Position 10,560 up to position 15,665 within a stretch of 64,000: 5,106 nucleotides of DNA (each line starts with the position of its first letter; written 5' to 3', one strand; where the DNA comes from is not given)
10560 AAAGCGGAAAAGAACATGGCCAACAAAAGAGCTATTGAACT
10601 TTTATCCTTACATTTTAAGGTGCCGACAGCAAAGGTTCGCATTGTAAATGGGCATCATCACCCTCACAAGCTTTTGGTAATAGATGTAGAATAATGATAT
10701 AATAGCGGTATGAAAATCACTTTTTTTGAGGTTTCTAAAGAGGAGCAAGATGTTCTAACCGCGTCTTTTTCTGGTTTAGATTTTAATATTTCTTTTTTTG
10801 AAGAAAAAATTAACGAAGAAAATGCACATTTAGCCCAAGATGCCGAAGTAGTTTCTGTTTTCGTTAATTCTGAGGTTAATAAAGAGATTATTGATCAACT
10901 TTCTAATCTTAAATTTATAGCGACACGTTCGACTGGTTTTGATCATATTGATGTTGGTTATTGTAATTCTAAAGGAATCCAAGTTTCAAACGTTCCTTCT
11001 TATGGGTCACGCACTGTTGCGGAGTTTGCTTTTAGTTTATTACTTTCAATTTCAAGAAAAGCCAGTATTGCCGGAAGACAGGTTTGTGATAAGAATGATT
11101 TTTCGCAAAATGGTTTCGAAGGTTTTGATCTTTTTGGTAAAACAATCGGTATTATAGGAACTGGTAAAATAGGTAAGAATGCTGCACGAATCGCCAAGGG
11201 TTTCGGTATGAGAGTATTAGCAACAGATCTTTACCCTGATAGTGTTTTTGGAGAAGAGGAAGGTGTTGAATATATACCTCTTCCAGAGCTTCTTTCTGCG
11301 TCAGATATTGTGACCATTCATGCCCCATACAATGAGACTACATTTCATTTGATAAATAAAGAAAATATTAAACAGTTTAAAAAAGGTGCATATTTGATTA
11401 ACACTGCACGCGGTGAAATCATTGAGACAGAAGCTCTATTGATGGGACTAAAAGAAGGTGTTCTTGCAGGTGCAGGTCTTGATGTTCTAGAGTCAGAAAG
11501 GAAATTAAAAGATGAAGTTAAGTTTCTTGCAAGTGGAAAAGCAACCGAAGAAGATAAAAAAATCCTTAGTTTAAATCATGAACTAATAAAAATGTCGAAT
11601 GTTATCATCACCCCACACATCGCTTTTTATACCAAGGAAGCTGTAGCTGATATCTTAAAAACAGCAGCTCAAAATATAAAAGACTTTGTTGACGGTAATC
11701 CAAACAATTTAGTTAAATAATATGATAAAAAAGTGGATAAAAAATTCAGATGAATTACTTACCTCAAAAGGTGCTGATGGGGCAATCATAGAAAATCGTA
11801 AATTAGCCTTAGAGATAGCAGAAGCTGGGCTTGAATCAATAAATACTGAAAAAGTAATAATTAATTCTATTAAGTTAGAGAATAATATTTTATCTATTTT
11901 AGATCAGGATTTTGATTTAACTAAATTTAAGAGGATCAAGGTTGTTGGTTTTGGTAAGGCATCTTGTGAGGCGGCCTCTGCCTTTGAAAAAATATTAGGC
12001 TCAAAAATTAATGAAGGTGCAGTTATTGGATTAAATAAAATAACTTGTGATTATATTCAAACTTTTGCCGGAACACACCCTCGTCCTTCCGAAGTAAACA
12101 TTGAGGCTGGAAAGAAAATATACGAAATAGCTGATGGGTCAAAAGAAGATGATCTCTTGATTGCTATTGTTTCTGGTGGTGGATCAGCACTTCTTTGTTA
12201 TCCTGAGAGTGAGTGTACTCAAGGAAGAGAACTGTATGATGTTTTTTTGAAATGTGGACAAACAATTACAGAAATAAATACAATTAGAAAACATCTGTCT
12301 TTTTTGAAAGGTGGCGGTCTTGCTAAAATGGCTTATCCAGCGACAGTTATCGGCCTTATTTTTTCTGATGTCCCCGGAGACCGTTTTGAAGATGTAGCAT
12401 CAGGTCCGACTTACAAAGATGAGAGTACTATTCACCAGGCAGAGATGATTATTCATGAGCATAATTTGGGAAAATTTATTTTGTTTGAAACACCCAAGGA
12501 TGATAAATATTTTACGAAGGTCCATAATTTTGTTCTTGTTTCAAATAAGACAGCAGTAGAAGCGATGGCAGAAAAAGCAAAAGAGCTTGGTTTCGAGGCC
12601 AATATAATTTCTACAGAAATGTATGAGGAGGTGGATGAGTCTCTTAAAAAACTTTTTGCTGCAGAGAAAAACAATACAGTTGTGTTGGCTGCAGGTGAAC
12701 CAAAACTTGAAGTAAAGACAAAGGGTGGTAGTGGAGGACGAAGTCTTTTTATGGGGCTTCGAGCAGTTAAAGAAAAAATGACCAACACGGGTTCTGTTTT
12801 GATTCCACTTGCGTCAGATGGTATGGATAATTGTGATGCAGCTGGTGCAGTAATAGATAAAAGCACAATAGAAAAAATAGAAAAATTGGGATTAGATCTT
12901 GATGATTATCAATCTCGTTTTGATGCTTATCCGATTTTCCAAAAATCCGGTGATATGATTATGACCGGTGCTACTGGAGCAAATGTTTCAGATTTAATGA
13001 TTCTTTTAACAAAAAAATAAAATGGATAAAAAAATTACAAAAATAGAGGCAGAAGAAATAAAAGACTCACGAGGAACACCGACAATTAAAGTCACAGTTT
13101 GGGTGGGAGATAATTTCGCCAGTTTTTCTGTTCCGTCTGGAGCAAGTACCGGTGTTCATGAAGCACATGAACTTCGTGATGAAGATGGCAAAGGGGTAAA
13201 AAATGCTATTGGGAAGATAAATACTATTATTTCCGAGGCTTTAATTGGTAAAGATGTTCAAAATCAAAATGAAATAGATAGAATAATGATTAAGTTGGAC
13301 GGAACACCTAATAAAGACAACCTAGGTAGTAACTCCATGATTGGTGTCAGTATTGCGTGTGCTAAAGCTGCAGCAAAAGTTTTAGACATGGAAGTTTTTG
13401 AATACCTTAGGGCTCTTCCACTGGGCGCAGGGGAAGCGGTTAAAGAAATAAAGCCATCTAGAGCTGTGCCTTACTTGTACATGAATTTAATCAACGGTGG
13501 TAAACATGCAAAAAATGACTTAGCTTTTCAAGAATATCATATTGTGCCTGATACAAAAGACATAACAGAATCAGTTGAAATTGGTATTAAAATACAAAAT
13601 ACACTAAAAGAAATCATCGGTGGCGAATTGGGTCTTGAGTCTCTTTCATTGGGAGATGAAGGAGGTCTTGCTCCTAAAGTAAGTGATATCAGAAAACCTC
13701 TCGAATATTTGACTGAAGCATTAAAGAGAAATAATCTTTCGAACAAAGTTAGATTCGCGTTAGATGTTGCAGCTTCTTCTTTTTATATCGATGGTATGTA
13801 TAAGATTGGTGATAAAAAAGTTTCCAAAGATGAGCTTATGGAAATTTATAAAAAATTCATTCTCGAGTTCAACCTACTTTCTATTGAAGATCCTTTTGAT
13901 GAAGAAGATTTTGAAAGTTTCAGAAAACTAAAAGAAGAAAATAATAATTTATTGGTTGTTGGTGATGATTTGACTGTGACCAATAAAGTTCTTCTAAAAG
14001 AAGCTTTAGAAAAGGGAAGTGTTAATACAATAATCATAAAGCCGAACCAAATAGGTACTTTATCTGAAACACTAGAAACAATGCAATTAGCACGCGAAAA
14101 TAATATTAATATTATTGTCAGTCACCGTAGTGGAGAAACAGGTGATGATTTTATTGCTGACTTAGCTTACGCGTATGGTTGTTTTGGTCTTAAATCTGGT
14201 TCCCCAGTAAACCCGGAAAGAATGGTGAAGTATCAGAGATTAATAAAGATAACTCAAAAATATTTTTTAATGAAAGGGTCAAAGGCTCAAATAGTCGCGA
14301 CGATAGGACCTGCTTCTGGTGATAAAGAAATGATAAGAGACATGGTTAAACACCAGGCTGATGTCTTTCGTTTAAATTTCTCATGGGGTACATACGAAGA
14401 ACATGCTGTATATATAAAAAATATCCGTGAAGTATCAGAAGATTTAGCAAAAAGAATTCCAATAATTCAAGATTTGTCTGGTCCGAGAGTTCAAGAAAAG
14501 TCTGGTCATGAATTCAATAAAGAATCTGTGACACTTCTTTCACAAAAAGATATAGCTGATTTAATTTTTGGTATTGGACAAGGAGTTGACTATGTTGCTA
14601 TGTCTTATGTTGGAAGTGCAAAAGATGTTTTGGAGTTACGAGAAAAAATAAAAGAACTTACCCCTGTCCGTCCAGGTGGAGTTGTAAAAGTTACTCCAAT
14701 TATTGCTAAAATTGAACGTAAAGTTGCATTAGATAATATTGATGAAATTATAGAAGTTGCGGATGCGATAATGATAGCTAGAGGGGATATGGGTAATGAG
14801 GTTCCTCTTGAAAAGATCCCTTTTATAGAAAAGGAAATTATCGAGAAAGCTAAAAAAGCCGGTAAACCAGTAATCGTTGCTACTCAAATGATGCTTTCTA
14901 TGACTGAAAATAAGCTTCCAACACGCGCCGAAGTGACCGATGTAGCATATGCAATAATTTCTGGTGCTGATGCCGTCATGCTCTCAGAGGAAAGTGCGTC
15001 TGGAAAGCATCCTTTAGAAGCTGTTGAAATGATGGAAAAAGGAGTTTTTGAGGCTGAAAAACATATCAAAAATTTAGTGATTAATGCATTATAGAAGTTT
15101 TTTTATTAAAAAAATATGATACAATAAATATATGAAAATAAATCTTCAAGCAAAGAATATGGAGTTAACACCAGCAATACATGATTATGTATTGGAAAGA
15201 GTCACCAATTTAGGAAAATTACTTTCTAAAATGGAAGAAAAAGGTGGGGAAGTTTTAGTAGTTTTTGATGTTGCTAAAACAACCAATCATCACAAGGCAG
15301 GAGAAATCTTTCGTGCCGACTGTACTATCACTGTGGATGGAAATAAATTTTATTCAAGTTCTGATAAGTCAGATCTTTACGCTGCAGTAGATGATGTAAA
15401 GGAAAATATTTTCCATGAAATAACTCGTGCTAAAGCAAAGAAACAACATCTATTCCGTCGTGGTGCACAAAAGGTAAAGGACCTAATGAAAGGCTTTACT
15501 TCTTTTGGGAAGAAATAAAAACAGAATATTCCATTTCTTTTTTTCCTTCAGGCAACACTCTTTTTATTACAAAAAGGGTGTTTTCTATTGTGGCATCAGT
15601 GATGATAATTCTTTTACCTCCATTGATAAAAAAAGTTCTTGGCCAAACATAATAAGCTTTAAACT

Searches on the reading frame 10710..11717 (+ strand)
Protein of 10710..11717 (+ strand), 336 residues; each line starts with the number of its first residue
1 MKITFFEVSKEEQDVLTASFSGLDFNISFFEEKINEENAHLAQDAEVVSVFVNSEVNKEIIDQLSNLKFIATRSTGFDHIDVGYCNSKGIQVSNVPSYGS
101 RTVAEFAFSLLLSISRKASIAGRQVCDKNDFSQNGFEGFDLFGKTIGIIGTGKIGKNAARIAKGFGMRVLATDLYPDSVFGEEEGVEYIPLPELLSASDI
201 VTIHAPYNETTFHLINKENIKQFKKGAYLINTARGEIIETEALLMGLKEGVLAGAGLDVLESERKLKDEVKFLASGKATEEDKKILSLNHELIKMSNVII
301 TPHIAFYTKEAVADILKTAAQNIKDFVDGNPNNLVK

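Call 44: search_protein_families(library=pfam, proteins=[window:10710-11717:+], max_evalue=0.001)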
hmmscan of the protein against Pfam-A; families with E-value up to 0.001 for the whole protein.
window:10710-11717:+ (336 aa): 5 families
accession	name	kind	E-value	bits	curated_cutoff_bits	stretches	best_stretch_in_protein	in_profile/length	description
PF02826.25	2-Hacid_dh_C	-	3.2e-53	180.2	25.1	1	108-305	1-178/178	D-isomer specific 2-hydroxyacid dehydrogenase, NAD binding domain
PF00389.36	2-Hacid_dh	-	4e-34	117.6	24.6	1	8-335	7-133/134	D-isomer specific 2-hydroxyacid dehydrogenase, catalytic domain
PF00670.27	AdoHcyase_NAD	-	2.5e-05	24.9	27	1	142-233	22-110/162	S-adenosyl-L-homocysteine hydrolase, NAD binding domain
PF01262.27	AlaDh_PNT_C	-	0.00015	21.7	23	0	146-230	31-126/214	Alanine dehydrogenase/PNT, C-terminal domain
PF07991.19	KARI_N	-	0.00019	21.5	20.6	0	142-230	3-92/165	Acetohydroxy acid isomeroreductase, NADPH-binding domain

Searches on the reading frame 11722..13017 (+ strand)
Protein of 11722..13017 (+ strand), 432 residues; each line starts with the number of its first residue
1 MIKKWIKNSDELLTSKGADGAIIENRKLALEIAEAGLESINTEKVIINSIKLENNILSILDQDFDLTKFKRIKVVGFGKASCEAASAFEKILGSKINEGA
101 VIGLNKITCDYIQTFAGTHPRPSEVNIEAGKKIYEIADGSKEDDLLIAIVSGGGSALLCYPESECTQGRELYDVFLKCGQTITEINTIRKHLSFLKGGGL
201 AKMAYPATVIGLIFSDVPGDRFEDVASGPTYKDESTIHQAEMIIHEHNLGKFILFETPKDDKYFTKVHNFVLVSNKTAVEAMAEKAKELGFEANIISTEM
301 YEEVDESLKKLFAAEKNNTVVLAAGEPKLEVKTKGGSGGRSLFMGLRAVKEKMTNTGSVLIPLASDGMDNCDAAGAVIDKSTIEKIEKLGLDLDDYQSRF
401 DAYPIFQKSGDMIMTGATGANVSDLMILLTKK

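Call 44: search_protein_families(library=pfam, proteins=[window:11722-13017:+], max_evalue=0.001)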
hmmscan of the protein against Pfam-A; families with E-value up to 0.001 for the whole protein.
window:11722-13017:+ (432 aa): 2 families
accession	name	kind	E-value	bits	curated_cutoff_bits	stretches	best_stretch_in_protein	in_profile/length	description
PF13660.11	DUF4147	-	9.4e-61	205.7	23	1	29-250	2-223/234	Domain of unknown function (DUF4147)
PF05161.18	MOFRL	-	7.3e-22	78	28.3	1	320-424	2-106/106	MOFRL family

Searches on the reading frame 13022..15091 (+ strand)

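Call 44: search_protein_families(library=pfam, proteins=[window:13022-15091:+], max_evalue=0.001)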
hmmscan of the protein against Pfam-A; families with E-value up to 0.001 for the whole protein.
window:13022-15091:+ (690 aa): 5 families
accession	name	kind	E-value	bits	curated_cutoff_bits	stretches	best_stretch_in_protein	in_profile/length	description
PF00113.28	Enolase_C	-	1.7e-74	251.2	21.5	1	149-412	4-279/296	Enolase, C-terminal TIM barrel domain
PF00224.27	PK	-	1.6e-73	248.1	30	2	504-668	172-328/328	Pyruvate kinase, barrel domain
PF03952.21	Enolase_N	-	8e-46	155.9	35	1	5-129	1-131/131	Enolase, N-terminal domain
PF13378.12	MR_MLE_C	-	2.3e-07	31.2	29.4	1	267-368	55-154/219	Enolase C-terminal domain-like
PF03328.21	HpcH_HpaI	-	0.00022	21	25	1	514-588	78-150/221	HpcH/HpaI aldolase/citrate lyase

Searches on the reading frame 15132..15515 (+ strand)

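Call 44: search_protein_families(library=pfam, proteins=[window:15132-15515:+], max_evalue=0.001)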
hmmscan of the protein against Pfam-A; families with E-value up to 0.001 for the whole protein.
window:15132-15515:+ (128 aa): 1 family
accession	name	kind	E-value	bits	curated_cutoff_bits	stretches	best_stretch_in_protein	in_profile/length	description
PF02482.25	Ribosomal_S30AE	-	3.1e-12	47.5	23.7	1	3-104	1-87/88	Sigma 54 modulation protein / S30EA ribosomal protein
